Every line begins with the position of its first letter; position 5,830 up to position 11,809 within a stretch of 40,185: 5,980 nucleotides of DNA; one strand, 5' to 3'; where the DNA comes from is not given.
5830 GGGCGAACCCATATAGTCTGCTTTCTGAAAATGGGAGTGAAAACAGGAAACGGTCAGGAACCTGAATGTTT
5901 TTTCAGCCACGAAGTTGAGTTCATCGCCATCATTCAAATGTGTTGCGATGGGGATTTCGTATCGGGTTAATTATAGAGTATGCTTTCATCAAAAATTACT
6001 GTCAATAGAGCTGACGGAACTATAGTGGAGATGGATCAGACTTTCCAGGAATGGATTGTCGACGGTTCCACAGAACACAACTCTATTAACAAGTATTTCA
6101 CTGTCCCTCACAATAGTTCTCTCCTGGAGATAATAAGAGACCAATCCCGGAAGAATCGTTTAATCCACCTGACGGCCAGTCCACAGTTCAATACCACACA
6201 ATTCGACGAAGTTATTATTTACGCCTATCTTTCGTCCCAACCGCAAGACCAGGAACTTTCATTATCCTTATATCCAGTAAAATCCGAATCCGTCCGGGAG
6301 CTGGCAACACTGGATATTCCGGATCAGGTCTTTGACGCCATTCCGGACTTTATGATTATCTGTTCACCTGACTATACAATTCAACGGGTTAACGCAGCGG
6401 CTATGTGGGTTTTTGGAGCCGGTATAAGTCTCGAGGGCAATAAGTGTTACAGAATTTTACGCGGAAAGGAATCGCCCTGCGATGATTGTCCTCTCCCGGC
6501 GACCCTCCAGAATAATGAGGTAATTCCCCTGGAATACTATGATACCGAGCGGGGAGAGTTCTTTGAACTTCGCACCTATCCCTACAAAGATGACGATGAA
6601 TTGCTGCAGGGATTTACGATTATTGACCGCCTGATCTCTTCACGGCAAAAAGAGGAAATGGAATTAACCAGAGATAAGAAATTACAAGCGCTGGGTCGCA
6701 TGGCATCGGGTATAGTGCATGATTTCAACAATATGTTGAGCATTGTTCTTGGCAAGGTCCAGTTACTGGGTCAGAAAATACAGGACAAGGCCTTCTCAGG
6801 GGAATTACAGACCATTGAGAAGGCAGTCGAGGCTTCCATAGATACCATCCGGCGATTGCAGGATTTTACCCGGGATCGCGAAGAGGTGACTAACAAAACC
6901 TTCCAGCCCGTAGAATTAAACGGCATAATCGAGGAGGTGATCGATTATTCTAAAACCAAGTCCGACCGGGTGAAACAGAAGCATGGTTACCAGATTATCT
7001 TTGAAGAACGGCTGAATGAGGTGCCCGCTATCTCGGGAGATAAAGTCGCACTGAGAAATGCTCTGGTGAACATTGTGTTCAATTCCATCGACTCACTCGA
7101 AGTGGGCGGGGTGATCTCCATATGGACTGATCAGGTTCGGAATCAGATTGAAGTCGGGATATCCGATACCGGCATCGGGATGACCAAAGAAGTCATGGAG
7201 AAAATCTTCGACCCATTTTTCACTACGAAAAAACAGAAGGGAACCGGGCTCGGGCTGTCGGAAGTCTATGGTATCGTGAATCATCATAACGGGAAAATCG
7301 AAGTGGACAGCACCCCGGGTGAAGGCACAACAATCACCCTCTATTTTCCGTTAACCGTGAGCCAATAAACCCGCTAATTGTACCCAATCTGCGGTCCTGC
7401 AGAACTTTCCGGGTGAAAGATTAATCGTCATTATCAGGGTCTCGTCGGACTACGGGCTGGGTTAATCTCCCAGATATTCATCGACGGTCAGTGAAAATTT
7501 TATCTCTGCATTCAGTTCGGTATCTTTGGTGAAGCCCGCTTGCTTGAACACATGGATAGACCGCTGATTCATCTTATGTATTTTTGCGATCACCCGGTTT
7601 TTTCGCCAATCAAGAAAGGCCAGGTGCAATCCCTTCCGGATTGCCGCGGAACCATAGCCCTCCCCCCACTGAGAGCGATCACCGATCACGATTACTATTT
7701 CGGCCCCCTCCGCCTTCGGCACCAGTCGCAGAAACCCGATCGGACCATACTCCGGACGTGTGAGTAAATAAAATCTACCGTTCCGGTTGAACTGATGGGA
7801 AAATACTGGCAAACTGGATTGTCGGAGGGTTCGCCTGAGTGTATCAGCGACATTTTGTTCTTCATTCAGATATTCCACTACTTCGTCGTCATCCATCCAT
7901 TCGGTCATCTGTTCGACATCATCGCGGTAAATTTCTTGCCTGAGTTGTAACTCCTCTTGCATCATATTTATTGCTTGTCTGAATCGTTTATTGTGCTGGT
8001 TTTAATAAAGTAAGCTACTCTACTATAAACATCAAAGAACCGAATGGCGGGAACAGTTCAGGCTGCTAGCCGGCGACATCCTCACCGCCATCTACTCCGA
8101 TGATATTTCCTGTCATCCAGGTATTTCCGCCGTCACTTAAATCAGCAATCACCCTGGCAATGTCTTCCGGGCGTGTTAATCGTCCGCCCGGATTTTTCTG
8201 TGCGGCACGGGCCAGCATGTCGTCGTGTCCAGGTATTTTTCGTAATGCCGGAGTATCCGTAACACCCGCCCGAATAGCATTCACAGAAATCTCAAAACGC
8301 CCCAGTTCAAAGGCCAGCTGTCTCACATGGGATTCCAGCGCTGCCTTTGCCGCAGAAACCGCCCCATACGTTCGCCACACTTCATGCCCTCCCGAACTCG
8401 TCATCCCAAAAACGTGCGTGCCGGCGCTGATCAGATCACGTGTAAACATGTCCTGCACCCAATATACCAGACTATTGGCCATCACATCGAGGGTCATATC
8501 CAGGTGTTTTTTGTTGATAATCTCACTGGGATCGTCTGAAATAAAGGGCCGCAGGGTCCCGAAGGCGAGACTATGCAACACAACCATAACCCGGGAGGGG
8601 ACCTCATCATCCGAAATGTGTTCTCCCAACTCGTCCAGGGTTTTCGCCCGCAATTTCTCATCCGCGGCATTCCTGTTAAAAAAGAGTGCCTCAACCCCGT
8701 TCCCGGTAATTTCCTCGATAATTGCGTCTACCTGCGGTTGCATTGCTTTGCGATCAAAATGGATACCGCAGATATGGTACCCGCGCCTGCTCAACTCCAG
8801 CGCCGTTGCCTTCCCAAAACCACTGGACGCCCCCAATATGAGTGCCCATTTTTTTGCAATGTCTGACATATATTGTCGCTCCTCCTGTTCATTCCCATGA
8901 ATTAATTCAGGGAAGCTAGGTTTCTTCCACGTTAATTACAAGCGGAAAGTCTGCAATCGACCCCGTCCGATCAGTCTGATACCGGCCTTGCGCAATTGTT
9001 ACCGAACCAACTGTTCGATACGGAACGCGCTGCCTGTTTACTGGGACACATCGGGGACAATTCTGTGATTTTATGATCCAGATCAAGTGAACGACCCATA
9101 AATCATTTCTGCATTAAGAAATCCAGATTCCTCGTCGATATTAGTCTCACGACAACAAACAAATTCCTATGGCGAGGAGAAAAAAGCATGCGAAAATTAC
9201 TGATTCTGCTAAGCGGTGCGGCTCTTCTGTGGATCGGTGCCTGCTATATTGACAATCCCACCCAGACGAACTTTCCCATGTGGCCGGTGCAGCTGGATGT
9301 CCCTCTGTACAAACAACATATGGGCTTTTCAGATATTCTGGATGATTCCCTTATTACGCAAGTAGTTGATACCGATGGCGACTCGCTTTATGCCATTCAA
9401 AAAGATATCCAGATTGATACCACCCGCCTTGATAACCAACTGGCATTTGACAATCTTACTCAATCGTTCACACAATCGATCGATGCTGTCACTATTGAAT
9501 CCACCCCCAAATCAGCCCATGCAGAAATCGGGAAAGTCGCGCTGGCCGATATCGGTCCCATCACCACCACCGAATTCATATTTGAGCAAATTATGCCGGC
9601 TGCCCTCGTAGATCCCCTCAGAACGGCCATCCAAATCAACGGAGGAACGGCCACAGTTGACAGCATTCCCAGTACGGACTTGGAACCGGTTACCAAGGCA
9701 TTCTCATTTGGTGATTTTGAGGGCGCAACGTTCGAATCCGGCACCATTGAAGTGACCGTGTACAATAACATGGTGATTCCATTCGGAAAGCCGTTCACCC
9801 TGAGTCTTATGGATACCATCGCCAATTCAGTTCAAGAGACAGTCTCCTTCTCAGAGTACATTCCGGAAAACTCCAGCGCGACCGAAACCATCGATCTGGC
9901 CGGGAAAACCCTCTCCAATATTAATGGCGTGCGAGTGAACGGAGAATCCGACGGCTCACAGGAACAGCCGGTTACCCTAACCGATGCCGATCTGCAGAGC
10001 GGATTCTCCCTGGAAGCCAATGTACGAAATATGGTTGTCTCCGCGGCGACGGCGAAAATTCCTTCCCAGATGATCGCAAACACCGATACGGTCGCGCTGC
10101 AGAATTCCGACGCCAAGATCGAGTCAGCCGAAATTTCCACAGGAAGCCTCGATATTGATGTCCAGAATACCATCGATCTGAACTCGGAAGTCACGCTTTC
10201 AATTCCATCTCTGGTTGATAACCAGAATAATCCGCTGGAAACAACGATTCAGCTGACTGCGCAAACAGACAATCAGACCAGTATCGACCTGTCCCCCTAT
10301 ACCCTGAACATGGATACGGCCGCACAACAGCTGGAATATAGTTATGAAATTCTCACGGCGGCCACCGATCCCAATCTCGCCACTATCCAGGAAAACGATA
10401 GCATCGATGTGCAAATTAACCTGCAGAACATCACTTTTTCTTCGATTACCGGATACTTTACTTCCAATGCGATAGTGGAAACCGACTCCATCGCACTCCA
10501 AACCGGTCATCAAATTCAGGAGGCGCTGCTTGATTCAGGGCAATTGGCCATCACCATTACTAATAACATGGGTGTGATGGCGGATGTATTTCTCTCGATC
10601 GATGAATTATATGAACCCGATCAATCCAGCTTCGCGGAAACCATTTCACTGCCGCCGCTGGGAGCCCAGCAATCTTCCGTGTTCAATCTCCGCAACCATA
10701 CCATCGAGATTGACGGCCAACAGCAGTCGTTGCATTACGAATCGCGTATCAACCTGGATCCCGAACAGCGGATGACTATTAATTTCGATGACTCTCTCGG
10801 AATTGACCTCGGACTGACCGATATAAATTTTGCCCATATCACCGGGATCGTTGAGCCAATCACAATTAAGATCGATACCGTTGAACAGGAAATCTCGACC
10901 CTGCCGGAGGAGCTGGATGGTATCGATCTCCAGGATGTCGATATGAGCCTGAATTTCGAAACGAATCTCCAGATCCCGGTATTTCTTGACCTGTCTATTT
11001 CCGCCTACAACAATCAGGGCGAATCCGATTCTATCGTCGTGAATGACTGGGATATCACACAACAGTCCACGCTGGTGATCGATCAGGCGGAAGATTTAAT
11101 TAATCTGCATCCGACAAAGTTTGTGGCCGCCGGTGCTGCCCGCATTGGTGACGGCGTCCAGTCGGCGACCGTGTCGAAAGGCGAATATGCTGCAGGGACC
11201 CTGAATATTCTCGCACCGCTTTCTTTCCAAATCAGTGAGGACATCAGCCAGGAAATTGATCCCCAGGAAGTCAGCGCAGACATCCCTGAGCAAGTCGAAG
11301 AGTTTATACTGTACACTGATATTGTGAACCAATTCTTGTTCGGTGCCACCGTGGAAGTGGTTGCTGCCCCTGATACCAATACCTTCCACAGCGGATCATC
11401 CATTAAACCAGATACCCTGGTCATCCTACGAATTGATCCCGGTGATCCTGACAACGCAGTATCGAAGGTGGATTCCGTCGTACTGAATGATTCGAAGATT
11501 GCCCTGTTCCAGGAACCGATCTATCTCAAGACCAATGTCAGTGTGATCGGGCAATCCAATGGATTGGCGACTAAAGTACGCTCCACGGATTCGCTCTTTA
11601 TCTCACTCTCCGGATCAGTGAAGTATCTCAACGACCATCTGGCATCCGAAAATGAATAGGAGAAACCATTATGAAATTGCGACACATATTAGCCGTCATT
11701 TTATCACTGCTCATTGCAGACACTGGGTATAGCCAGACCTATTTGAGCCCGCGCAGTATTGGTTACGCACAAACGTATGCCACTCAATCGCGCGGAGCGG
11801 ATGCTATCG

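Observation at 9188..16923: Tandemly duplicated two-gene cassette: large acidic multi-module lipoprotein + FadL/PorV-like outer-membrane barrel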

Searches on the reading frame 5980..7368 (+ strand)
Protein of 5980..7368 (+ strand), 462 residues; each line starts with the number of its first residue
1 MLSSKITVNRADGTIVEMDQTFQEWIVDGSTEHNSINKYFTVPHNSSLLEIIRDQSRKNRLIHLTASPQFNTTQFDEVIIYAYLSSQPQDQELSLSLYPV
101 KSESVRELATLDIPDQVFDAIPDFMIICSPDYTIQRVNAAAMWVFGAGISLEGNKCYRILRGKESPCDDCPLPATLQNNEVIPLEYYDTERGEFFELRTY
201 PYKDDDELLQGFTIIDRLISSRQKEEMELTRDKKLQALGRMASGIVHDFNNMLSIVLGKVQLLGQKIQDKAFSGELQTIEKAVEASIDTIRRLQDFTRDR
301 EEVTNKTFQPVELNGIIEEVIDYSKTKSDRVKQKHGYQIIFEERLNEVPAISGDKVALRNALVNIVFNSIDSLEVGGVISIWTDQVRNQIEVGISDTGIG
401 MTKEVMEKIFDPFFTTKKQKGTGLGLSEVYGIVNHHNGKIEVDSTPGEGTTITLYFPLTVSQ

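Call 72: search_protein_families(library=pfam, proteins=[window:5980-7368:+], max_evalue=0.001)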
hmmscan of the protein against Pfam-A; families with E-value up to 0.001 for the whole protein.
window:5980-7368:+ (462 aa): 3 families
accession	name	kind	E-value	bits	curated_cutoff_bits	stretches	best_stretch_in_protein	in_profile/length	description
PF02518.31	HATPase_c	-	4.3e-24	85.5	26.4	1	353-459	1-110/111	Histidine kinase-, DNA gyrase B-, and HSP90-like ATPase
PF13426.13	PAS_9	-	4.9e-05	24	27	0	122-216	1-100/103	PAS domain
PF08448.16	PAS_4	-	0.00011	22.9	23.1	1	118-217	1-103/110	PAS fold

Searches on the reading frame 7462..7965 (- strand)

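Call 72: search_protein_families(library=pfam, proteins=[window:7462-7965:-], max_evalue=0.001)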
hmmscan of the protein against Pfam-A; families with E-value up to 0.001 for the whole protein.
window:7462-7965:- (167 aa): 3 families
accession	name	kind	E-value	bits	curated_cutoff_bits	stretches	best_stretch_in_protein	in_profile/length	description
PF13302.13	Acetyltransf_3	-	1.9e-18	67.9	25.4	1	13-146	8-138/138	Acetyltransferase (GNAT) domain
PF13523.12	Acetyltransf_8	-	1.2e-10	41.6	27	1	15-151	4-143/145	Acetyltransferase (GNAT) domain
PF00583.31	Acetyltransf_1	-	2.2e-08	34.8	20.7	1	52-145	21-116/116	Acetyltransferase (GNAT) family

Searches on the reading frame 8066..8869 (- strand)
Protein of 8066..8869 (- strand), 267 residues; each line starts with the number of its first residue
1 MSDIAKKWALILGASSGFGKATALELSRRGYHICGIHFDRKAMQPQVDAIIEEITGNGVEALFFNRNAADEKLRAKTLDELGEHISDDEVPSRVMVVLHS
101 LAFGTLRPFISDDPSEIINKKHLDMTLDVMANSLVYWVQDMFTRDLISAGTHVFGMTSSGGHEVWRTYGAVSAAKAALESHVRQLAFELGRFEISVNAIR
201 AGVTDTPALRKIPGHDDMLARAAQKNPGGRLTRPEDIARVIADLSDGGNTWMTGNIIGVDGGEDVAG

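Call 72: search_protein_families(library=pfam, proteins=[window:8066-8869:-], max_evalue=0.001)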
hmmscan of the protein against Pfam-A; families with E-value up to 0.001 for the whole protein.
window:8066-8869:- (267 aa): 3 families
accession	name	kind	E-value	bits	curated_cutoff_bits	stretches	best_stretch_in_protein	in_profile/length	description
PF13561.12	adh_short_C2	-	5.2e-39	134.7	27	1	13-262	1-234/236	Enoyl-(Acyl carrier protein) reductase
PF00106.31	adh_short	-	1.9e-18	67.1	26.6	1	7-212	1-190/195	short chain dehydrogenase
PF12242.14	Eno-Rase_NADH_b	-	0.00077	19.6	23.4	0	6-42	40-77/79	NAD(P)H binding domain of trans-2-enoyl-CoA reductase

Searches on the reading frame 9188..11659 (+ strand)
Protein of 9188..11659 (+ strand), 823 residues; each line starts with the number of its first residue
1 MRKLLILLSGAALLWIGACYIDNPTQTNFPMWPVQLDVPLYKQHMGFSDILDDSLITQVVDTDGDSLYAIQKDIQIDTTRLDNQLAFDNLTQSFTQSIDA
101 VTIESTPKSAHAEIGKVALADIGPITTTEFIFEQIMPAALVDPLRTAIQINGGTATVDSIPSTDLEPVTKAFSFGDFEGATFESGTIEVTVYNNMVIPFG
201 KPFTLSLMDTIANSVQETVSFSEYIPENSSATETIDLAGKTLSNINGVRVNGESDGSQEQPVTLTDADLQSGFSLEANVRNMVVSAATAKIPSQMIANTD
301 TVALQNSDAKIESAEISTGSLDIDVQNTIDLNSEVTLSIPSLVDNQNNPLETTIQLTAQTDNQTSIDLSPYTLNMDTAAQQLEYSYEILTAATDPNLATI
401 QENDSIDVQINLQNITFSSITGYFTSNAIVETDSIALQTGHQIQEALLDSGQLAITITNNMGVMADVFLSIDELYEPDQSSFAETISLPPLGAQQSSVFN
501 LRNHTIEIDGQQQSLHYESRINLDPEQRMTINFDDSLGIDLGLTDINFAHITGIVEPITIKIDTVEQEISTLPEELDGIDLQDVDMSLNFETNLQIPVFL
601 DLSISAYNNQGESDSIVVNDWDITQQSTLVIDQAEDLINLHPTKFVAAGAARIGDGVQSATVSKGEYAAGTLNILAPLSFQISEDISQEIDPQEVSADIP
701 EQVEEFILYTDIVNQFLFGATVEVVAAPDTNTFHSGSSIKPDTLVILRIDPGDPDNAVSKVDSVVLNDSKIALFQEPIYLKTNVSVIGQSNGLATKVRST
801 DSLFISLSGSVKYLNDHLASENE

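Call 3: search_protein_families(library=pfam, proteins=[window:9188-11659:+], max_evalue=1)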
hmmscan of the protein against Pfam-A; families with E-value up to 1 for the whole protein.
window:9188-11659:+ (823 aa): 0 families

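Call 4: search_protein_families(library=ncbifam, proteins=[window:9188-11659:+], max_evalue=1)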
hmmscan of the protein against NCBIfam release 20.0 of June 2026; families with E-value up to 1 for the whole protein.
window:9188-11659:+ (823 aa): 0 families
